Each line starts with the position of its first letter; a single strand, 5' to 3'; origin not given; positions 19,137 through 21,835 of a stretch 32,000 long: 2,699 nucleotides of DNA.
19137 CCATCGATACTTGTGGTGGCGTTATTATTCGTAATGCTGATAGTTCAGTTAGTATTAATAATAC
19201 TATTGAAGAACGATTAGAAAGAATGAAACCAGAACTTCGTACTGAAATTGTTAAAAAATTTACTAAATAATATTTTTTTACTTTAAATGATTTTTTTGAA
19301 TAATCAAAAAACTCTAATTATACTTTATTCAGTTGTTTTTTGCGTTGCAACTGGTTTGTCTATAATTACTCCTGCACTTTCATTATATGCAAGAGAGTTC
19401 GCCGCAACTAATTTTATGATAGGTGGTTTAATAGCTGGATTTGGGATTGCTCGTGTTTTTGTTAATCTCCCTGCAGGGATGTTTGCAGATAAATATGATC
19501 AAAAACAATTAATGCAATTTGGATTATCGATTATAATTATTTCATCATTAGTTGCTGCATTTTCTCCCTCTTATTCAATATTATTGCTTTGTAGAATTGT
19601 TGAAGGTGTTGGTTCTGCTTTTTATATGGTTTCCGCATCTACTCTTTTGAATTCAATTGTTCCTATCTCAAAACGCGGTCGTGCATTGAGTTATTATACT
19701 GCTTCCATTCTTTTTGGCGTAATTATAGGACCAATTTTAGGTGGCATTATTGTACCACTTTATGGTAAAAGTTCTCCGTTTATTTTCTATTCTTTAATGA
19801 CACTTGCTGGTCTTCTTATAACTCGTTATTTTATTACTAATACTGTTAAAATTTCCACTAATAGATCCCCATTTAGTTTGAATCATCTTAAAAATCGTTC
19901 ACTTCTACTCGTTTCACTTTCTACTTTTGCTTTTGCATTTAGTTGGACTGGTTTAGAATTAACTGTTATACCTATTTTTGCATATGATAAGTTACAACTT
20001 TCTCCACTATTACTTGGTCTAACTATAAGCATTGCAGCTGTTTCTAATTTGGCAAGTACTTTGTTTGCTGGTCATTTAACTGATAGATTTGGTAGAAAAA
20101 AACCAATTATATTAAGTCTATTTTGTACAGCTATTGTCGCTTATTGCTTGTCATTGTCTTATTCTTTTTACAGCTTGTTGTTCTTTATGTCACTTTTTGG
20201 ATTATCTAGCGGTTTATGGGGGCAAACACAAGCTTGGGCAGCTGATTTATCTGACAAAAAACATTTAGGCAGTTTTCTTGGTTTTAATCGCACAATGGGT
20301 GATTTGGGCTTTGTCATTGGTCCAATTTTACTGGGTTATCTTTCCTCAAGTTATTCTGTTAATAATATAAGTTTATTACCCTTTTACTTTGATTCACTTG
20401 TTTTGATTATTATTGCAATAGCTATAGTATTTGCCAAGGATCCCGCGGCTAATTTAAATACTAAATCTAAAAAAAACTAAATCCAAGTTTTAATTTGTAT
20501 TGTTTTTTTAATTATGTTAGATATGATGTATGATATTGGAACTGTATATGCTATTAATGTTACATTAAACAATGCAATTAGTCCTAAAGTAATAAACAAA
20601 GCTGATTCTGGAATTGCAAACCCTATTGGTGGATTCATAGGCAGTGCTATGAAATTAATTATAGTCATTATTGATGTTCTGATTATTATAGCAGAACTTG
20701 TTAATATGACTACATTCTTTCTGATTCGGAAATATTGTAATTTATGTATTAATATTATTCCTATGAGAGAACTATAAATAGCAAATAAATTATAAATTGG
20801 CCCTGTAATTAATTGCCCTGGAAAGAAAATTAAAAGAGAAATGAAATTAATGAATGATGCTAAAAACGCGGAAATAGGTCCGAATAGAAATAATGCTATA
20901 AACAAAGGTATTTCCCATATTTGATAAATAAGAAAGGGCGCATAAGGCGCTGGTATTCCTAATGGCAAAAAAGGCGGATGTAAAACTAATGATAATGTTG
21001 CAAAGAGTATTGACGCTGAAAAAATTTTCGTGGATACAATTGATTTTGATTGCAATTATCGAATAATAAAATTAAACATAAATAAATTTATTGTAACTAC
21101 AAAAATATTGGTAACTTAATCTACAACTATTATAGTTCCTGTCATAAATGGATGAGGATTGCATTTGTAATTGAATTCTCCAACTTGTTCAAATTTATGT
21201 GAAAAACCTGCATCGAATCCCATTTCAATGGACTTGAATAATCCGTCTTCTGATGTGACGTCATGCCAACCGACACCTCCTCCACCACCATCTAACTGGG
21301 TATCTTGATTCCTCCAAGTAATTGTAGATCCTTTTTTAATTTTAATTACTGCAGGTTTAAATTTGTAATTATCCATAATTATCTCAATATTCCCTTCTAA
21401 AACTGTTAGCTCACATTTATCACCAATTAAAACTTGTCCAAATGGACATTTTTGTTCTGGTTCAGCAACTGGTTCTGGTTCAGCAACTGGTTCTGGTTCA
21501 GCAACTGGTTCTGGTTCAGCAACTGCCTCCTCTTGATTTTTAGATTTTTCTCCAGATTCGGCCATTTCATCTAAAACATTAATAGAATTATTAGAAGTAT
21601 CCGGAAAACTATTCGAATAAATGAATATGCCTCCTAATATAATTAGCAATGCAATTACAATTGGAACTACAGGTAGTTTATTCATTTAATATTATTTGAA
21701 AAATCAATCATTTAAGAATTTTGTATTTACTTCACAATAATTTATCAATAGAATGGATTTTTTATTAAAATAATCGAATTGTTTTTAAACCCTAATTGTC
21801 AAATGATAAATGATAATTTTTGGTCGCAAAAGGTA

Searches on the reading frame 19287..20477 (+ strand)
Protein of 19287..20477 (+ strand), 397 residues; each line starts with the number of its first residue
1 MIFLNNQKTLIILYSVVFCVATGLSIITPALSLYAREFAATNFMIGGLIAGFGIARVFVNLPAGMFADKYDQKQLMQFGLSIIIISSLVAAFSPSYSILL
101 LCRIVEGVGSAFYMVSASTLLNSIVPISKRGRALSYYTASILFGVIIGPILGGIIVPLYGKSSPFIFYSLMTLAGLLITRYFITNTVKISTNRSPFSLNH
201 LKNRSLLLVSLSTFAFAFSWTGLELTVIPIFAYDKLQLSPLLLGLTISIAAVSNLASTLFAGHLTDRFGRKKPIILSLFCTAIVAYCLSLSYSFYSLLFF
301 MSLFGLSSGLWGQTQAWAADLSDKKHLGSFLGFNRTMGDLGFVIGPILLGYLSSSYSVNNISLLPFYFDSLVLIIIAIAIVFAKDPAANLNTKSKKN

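Call 21: search_protein_families(library=pfam, proteins=[window:19287-20477:+], max_evalue=0.01)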
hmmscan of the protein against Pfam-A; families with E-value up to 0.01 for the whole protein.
window:19287-20477:+ (397 aa): 6 families
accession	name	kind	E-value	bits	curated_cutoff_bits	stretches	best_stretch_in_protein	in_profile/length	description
PF07690.21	MFS_1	-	3.2e-58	197.7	33.4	2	14-219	2-220/347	Major Facilitator Superfamily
PF00083.30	Sugar_tr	-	2.8e-18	66.5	22.3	2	239-385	44-193/452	Sugar (and other) transporter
PF12832.13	MFS_1_like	-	3.7e-11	43.1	25.2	2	235-380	28-177/373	MFS_1 like family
PF05977.19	MFS_3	-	7.6e-08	31.7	27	1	53-306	55-319/524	Transmembrane secretion effector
PF06779.20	MFS_4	-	3.3e-06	27.2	26.3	1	80-355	67-341/364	Uncharacterised MFS-type transporter YbfB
PF06609.19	TRI12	-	0.00057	18.9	23.2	1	251-368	88-201/599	Fungal trichothecene efflux pump (TRI12)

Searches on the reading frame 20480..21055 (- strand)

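Call 21: search_protein_families(library=pfam, proteins=[window:20480-21055:-], max_evalue=0.01)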
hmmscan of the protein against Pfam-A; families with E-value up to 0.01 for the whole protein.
window:20480-21055:- (192 aa): 0 families

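Call 27: search_protein_families(library=ncbifam, proteins=[window:20480-21055:-], max_evalue=10)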
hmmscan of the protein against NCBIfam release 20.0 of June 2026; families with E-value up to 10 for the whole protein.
window:20480-21055:- (192 aa): 1 family
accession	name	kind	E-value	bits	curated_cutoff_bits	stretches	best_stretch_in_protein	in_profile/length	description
NF053550.1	DarH_acyl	equivalog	0.13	11.4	300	1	131-184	17-70/325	BtrH-related acyltransferase DarH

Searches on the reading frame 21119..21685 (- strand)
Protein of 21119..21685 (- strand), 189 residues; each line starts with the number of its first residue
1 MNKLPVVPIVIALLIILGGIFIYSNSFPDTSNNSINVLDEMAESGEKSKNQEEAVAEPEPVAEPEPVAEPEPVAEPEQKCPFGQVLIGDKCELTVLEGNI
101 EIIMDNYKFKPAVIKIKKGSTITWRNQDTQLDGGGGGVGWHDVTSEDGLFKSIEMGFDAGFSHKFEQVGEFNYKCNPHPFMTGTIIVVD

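Call 21: search_protein_families(library=pfam, proteins=[window:21119-21685:-], max_evalue=0.01)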
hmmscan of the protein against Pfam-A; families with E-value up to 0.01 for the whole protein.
window:21119-21685:- (189 aa): 2 families
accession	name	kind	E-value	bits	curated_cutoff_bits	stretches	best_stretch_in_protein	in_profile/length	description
PF13473.12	Cupredoxin_1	-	4.2e-08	33.6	27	1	99-187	22-104/104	Cupredoxin-like domain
PF00127.26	Copper-bind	-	8e-08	33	21.2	1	105-187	10-98/99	Copper binding proteins, plastocyanin/azurin family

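Call 27: search_protein_families(library=ncbifam, proteins=[window:21119-21685:-], max_evalue=10)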
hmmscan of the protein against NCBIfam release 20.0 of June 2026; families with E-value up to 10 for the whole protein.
window:21119-21685:- (189 aa): 12 families
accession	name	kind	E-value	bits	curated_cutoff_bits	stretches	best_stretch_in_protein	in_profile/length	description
TIGR02657.1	amicyanin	equivalog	3.2e-10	40.2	110.2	1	106-187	5-82/83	amicyanin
TIGR03102.1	halo_cynanin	subfamily_domain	5.7e-08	32.8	93.8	1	94-187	25-114/115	halocyanin domain-containing protein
NF008082.0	PRK10819.1-3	equivalog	4.4e-05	23.4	265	1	31-78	46-90/242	TonB system transport protein TonB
TIGR02656.1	cyanin_plasto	equivalog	5.4e-05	23.5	87.85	2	158-187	67-98/99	plastocyanin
NF008084.0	PRK10819.1-5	equivalog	0.0017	18.3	315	1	46-77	59-97/249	TonB system transport protein TonB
TIGR02375.1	pseudoazurin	equivalog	0.0019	17.9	109.85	1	108-182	11-79/116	pseudoazurin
NF008080.0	PRK10819.1-1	equivalog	0.039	13.4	418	1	37-74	72-109/252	TonB system transport protein TonB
NF051440.1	CuResCopIPSEAE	equivalog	0.058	13.1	280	1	88-123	31-66/180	copper-resistant cuproprotein CopI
NF037973.1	metallo_SslE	exception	0.1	9.9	3000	1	45-100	53-109/1519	lipoprotein metalloprotease SslE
NF002355.0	PRK01318.2-2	equivalog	0.19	10.1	891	1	1-57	1-57/602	membrane protein insertase YidC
NF008081.0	PRK10819.1-2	equivalog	0.35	10.8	377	1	53-81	60-86/240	TonB system transport protein TonB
NF008083.0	PRK10819.1-4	equivalog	0.98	9.3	448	1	56-81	63-86/239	TonB system transport protein TonB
